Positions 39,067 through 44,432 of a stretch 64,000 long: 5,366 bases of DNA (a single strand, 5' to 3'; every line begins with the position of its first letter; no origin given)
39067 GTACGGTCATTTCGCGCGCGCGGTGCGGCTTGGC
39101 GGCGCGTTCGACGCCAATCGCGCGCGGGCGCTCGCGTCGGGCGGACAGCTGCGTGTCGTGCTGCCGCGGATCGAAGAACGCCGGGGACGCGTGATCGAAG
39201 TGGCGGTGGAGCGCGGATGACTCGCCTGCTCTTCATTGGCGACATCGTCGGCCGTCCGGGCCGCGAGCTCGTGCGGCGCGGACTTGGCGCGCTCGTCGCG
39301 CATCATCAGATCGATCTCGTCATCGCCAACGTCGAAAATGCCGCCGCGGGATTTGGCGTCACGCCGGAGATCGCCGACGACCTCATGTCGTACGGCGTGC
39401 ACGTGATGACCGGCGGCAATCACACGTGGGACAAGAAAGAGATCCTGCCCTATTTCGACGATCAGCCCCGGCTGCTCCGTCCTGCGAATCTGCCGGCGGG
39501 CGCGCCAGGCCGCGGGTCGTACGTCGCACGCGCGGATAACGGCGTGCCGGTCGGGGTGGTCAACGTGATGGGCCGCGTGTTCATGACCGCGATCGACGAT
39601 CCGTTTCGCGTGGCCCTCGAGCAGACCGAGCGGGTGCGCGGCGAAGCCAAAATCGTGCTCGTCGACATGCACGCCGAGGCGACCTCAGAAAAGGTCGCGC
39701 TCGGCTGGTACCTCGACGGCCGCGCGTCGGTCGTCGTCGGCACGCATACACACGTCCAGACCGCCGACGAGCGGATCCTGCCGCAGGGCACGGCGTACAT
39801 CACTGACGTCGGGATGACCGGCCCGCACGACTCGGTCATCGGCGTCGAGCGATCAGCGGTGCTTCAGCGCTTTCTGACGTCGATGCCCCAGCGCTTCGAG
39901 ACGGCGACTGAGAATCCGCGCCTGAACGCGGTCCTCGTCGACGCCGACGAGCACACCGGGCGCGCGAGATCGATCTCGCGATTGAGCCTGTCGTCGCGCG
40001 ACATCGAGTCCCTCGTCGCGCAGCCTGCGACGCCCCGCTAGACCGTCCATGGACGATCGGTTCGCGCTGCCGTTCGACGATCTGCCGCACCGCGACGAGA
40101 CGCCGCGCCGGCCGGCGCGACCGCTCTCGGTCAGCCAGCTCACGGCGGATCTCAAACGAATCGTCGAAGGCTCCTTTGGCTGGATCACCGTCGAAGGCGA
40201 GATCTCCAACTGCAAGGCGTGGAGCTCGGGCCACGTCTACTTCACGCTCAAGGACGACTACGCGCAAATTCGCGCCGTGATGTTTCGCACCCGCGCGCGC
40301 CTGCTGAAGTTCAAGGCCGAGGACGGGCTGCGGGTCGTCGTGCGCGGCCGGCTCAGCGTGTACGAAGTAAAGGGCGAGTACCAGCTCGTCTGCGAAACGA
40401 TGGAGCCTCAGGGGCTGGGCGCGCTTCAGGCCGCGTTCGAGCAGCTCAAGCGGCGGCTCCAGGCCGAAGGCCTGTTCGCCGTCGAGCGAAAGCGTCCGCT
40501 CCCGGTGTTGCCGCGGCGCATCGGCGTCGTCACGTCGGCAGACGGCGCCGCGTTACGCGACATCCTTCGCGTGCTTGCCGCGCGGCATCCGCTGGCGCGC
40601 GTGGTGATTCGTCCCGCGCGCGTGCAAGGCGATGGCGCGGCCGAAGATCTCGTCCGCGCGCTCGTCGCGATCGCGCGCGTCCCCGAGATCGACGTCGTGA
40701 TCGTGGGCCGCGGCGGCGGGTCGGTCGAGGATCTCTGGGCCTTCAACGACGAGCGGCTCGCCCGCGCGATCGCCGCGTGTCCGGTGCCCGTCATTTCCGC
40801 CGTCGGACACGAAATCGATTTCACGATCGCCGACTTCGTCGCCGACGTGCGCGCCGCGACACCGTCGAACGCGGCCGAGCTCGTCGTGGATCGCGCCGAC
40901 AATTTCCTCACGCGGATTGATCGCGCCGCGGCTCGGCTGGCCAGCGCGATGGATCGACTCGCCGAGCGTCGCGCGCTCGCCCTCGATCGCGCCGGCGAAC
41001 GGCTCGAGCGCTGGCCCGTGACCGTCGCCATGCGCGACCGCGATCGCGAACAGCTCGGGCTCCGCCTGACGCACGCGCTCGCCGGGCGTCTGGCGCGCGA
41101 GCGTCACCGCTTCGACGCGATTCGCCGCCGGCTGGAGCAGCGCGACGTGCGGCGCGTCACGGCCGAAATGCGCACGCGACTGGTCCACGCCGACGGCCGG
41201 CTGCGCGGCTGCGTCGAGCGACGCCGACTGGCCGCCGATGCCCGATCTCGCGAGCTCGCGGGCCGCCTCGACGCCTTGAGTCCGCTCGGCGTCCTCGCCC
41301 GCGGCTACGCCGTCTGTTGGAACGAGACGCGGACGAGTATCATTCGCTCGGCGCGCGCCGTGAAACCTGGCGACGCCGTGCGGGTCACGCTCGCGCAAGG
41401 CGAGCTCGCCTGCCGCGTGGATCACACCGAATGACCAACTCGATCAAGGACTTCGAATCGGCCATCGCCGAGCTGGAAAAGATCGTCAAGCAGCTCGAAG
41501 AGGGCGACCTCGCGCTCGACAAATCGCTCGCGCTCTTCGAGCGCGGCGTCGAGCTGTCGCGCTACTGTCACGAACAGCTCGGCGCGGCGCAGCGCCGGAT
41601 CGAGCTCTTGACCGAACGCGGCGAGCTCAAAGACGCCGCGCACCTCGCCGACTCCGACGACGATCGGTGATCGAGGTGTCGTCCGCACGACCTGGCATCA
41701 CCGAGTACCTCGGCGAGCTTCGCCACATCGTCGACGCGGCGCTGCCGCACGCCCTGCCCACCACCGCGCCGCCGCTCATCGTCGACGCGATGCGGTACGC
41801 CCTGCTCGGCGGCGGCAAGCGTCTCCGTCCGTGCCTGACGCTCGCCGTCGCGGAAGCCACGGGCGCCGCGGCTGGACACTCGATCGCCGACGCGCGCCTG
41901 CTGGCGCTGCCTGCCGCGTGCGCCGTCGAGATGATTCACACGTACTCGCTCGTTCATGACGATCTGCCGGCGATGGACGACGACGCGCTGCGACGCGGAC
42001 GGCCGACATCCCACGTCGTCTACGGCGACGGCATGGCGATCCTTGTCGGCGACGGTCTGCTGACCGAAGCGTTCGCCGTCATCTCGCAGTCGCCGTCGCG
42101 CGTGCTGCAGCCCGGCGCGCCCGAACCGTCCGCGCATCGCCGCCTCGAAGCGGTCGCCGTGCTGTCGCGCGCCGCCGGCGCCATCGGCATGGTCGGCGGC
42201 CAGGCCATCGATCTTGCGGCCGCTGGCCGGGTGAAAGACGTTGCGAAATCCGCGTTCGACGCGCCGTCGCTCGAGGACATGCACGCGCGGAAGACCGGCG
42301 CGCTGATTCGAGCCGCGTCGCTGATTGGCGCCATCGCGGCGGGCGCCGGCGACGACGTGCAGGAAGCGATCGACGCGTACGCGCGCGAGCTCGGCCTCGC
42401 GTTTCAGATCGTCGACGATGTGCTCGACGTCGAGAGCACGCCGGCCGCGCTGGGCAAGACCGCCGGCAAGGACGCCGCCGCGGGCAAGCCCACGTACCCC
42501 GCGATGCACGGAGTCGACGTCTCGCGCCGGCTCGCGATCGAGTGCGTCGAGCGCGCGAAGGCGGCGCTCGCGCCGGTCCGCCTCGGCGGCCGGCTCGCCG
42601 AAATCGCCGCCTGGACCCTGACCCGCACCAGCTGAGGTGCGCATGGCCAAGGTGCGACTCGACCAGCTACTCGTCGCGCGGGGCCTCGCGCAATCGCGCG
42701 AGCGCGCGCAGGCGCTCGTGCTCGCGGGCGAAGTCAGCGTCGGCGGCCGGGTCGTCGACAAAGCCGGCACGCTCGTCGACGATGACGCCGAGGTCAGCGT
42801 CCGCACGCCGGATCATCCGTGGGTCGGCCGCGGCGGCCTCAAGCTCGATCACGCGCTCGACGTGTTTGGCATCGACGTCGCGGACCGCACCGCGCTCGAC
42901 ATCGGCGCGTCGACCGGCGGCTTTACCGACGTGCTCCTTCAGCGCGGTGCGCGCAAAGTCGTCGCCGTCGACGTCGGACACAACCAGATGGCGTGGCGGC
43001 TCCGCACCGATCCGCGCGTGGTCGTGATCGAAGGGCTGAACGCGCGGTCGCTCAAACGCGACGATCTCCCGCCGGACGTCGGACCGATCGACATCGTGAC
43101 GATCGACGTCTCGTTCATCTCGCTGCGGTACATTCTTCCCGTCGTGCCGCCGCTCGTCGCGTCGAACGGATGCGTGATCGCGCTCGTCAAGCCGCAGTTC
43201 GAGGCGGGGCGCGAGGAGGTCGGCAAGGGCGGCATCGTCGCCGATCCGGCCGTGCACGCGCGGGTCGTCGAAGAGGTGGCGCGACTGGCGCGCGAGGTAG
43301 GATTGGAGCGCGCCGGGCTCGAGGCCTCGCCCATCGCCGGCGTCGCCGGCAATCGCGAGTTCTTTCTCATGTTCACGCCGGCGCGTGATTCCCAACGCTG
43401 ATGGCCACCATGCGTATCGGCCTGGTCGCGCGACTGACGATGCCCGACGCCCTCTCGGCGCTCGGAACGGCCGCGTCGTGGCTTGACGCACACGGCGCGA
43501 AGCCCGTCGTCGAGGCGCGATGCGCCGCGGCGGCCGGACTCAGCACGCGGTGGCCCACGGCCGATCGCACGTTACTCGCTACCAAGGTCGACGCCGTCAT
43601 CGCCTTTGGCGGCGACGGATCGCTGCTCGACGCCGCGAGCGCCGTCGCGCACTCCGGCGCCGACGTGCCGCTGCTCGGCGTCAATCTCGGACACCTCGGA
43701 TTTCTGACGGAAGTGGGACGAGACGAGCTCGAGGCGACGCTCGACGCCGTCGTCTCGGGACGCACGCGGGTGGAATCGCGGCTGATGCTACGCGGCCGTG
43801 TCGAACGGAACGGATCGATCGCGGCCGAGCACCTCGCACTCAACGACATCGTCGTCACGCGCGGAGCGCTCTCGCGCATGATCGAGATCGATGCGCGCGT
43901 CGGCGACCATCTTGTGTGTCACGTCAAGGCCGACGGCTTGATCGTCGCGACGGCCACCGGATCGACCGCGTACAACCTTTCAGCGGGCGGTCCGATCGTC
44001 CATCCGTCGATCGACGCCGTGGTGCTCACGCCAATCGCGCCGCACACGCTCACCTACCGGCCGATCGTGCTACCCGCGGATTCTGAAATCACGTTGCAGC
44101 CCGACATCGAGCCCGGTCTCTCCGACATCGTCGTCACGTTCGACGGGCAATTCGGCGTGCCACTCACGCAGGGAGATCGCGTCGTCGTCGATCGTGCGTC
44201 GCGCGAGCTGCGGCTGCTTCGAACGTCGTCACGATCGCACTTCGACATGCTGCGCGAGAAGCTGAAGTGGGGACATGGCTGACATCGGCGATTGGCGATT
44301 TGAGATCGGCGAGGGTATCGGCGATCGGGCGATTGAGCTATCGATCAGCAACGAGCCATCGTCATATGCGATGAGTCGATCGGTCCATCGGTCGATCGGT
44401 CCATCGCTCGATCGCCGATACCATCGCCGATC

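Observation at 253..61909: Gene-boundary hairpin / tandem 'word-repeat' elements at 12 or more loci, with several shared sequence families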

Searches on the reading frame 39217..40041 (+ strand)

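Call 81: search_protein_families(library=pfam, proteins=[window:39217-40041:+], max_evalue=0.00001)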
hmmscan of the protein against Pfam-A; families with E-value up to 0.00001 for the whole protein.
window:39217-40041:+ (274 aa): 2 families
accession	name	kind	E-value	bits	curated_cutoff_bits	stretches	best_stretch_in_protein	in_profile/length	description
PF13277.11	YmdB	-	2.8e-108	361.4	27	1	5-256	1-253/253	YmdB-like protein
PF00149.33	Metallophos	-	3.4e-06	28.1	21.5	1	3-180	2-190/191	Calcineurin-like phosphoesterase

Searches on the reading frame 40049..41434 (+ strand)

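Call 81: search_protein_families(library=pfam, proteins=[window:40049-41434:+], max_evalue=0.00001)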
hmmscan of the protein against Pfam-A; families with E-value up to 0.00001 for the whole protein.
window:40049-41434:+ (461 aa): 3 families
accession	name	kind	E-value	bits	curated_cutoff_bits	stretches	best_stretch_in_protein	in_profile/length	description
PF02601.20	Exonuc_VII_L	-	2.9e-99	333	35.9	1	142-455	1-314/315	Exonuclease VII, large subunit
PF13742.12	tRNA_anti_2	-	1.1e-30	106.1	27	1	26-119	1-95/95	OB-fold nucleic acid binding domain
PF01336.31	tRNA_anti-codon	-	3.8e-12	46.4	27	1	46-120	1-74/75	OB-fold nucleic acid binding domain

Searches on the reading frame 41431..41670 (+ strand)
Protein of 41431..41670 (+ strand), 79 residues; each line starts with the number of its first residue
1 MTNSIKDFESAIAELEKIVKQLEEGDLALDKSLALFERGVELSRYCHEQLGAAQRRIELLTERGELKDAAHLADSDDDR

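Call 81: search_protein_families(library=pfam, proteins=[window:41431-41670:+], max_evalue=0.00001)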
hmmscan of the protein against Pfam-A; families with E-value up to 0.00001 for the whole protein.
window:41431-41670:+ (79 aa): 1 family
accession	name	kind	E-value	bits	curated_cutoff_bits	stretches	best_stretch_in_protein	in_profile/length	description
PF02609.21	Exonuc_VII_S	-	2.9e-20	72.5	24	1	8-58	1-51/52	Exonuclease VII small subunit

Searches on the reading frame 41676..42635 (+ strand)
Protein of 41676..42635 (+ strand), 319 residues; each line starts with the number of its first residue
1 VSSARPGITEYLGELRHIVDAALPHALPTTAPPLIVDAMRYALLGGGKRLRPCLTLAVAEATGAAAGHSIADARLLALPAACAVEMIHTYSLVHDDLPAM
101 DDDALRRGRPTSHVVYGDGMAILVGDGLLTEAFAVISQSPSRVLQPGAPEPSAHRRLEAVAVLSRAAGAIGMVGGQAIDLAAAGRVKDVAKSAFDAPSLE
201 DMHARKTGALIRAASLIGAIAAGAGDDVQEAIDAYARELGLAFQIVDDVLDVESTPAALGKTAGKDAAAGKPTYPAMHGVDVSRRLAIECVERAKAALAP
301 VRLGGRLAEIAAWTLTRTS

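Call 81: search_protein_families(library=pfam, proteins=[window:41676-42635:+], max_evalue=0.00001)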
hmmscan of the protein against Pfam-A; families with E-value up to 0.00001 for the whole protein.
window:41676-42635:+ (319 aa): 1 family
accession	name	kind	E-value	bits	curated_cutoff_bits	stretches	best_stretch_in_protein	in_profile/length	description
PF00348.22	polyprenyl_synt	-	1.1e-55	189.1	27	1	34-282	3-221/251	Polyprenyl synthetase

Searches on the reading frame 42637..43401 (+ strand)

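Call 81: search_protein_families(library=pfam, proteins=[window:42637-43401:+], max_evalue=0.00001)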
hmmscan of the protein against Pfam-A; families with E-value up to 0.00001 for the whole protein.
window:42637-43401:+ (254 aa): 2 families
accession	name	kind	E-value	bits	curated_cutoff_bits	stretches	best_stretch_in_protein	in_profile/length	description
PF01728.25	FtsJ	-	8.8e-43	146.8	24.1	1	62-245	1-178/181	FtsJ-like methyltransferase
PF01479.30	S4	-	5.3e-11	42.5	22.8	1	6-53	1-48/48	S4 domain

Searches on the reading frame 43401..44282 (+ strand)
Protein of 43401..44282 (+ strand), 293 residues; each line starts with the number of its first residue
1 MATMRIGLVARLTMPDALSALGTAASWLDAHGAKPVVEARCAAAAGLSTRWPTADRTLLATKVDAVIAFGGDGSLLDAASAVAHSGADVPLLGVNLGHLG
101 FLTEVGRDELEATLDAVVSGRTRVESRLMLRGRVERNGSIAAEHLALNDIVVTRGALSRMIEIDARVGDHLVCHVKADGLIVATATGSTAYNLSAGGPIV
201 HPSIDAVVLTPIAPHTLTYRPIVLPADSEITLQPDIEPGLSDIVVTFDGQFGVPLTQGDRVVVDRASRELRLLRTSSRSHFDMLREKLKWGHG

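Call 46: search_protein_families(library=pfam, proteins=[window:43401-44282:+])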
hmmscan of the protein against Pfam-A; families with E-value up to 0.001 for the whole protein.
window:43401-44282:+ (293 aa): 2 families
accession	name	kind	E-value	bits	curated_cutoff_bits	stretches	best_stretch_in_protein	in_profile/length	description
PF20143.4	NAD_kinase_C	-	2.2e-32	111.9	23.7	1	147-274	1-125/126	ATP-NAD kinase C-terminal domain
PF01513.26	NAD_kinase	-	4.3e-15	56.6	25.5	1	49-121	59-129/130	ATP-NAD kinase N-terminal domain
